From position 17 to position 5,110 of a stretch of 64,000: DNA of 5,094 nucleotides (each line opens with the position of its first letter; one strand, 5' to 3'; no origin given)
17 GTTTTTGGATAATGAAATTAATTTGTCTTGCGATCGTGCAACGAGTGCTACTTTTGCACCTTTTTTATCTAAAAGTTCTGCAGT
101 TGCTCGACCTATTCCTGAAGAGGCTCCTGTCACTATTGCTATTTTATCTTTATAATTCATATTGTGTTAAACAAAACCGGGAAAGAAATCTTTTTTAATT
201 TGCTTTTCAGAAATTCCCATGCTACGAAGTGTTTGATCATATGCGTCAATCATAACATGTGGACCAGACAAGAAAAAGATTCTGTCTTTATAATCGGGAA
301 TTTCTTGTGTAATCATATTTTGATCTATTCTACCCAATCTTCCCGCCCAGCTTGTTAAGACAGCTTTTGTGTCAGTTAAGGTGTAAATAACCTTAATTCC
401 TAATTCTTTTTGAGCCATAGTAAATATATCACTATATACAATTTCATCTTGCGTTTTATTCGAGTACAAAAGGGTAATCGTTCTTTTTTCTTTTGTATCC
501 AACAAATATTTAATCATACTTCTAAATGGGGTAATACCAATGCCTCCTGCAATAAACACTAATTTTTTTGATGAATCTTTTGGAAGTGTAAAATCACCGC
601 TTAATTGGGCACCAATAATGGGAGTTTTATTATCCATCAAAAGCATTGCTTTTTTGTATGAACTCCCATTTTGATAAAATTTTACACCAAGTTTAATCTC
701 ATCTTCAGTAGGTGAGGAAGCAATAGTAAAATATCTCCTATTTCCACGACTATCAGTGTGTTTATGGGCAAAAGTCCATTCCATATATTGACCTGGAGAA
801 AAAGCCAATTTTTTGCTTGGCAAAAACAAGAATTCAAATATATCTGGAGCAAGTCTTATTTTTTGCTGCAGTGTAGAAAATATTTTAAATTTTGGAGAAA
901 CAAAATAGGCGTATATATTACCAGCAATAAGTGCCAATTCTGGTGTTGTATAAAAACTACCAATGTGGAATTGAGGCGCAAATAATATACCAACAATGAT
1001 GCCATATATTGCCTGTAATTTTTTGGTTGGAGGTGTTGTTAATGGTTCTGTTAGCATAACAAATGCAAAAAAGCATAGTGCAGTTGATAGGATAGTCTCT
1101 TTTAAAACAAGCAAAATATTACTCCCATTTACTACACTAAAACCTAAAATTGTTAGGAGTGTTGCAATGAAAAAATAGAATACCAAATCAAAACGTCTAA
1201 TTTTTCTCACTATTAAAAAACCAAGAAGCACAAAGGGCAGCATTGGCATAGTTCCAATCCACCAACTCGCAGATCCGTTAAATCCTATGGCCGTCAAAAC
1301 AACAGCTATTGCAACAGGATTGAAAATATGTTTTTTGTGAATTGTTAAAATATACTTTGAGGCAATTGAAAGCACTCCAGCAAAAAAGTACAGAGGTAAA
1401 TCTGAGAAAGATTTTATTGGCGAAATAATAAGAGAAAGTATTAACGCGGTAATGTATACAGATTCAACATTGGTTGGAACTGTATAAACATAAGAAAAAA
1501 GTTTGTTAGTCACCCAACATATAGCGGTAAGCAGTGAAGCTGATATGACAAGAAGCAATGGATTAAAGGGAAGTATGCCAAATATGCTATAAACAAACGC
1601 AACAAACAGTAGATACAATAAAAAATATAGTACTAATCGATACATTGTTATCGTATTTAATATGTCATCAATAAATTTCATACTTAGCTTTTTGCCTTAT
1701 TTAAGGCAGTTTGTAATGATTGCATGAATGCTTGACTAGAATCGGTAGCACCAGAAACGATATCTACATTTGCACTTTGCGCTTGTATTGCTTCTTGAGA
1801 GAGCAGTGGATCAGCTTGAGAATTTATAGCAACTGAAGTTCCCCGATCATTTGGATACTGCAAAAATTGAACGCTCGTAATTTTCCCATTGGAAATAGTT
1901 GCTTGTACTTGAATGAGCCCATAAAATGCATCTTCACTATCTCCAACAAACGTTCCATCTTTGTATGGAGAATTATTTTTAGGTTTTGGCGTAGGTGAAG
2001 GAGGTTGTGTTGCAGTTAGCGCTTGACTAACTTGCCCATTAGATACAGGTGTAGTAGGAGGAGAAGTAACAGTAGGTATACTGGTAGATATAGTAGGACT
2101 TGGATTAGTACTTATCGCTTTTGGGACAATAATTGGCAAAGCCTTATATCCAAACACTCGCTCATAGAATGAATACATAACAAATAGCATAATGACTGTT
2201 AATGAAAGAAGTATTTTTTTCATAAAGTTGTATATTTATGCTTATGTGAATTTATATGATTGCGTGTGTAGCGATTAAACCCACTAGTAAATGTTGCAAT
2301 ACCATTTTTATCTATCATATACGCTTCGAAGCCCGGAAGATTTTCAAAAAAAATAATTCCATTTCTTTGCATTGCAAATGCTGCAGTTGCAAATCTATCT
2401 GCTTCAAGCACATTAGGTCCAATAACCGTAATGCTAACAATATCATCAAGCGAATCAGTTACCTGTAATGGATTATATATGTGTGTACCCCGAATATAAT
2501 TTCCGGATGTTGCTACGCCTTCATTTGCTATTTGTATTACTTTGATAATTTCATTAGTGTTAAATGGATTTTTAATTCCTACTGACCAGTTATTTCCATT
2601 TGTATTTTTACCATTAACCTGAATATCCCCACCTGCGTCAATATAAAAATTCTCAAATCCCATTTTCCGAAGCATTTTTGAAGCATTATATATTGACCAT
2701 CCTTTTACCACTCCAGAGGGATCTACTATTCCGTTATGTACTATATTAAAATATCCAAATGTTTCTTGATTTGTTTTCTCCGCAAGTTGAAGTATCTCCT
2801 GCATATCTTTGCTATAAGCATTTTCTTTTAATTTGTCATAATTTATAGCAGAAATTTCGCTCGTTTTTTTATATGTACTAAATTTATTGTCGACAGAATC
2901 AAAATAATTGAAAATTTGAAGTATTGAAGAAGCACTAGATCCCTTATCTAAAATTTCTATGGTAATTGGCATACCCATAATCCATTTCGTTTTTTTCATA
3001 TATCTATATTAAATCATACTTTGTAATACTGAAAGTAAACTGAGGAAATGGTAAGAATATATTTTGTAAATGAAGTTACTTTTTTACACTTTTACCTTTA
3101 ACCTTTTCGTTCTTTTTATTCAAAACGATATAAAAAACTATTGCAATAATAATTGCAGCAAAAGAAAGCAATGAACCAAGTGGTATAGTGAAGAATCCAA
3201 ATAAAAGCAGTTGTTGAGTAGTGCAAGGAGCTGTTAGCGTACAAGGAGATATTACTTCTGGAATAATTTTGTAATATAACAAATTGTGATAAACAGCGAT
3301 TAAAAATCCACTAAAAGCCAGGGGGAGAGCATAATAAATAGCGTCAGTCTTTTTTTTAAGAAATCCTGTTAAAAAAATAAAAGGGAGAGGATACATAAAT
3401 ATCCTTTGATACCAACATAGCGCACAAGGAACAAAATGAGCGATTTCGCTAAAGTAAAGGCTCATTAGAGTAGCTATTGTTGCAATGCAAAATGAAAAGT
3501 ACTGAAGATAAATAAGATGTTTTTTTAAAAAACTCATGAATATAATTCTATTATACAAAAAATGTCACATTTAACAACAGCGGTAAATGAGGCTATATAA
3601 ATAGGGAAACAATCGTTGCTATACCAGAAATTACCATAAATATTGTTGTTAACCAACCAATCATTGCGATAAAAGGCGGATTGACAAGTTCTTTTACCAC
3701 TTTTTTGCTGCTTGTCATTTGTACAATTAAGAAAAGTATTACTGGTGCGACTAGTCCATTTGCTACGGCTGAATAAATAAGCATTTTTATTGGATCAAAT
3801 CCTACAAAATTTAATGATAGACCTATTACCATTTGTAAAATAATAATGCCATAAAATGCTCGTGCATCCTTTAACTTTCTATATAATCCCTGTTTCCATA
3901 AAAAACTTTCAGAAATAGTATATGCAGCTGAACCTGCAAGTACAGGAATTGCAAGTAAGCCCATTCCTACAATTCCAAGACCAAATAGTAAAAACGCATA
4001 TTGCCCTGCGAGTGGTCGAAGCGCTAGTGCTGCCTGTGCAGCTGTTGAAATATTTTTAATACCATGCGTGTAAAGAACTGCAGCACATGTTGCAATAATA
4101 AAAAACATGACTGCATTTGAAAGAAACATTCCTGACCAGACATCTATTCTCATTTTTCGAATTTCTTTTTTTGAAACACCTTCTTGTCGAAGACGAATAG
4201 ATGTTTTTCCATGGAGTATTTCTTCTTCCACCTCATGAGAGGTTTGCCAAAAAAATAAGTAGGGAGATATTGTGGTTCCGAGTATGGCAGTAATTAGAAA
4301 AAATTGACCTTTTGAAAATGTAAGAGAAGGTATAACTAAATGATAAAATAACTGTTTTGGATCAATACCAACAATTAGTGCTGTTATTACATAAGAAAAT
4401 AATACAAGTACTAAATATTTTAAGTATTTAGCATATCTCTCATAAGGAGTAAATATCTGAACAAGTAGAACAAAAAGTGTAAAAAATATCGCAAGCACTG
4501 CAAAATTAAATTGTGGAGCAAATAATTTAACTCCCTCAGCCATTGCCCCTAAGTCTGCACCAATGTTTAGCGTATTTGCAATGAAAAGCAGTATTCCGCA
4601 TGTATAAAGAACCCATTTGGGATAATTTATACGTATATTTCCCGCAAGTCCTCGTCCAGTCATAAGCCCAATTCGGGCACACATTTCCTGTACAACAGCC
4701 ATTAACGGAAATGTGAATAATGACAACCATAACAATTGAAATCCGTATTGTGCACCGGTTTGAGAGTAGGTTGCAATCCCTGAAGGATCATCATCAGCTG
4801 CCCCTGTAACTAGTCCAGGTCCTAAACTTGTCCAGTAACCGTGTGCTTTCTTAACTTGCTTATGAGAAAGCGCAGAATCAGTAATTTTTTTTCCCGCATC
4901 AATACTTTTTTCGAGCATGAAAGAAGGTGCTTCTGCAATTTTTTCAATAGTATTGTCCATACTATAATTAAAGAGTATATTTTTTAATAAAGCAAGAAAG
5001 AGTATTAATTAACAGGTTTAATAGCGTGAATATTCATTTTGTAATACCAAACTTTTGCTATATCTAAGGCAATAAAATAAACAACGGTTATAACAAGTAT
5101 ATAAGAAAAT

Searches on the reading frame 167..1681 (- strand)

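Call 40: search_protein_families(library=pfam, proteins=[window:167-1681:-], max_evalue=0.001)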
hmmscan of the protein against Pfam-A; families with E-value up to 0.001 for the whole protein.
window:167-1681:- (504 aa): 3 families
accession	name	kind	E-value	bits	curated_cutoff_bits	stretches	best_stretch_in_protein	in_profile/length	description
PF00175.26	NAD_binding_1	-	5.3e-15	56.5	22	1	376-481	1-107/109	Oxidoreductase NAD-binding domain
PF03116.20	NQR2_RnfD_RnfE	-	3.7e-06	27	27.7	1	154-258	183-283/296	NQR2, RnfD, RnfE family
PF08030.17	NAD_binding_6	-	8.1e-05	23.2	22.2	1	373-420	3-56/156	Ferric reductase NAD binding domain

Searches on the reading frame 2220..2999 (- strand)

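Call 40: search_protein_families(library=pfam, proteins=[window:2220-2999:-], max_evalue=0.001)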
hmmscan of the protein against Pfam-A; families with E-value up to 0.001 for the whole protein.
window:2220-2999:- (259 aa): 1 family
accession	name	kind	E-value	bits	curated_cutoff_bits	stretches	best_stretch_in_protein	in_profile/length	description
PF02424.20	ApbE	-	3.2e-38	132.2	25.6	2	92-227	126-265/266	ApbE family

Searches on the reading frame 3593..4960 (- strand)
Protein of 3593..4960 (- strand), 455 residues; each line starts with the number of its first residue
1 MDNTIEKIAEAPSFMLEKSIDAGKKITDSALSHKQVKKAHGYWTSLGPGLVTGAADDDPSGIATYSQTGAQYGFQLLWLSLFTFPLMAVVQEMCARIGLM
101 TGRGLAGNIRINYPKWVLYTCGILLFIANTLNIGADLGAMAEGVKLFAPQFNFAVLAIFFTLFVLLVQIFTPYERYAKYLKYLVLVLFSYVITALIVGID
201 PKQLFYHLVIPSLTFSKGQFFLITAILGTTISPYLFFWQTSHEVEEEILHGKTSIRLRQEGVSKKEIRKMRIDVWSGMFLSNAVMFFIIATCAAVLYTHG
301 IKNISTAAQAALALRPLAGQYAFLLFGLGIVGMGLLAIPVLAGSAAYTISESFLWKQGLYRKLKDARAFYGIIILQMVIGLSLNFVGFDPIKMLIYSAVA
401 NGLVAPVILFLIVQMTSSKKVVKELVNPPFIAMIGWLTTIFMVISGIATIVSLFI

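Call 40: search_protein_families(library=pfam, proteins=[window:3593-4960:-], max_evalue=0.001)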
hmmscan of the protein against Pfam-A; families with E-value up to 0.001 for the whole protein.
window:3593-4960:- (455 aa): 1 family
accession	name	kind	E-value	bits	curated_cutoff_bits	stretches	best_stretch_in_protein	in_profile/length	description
PF01566.24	Nramp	-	1.7e-83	281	29.8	1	62-427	1-355/357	Natural resistance-associated macrophage protein-like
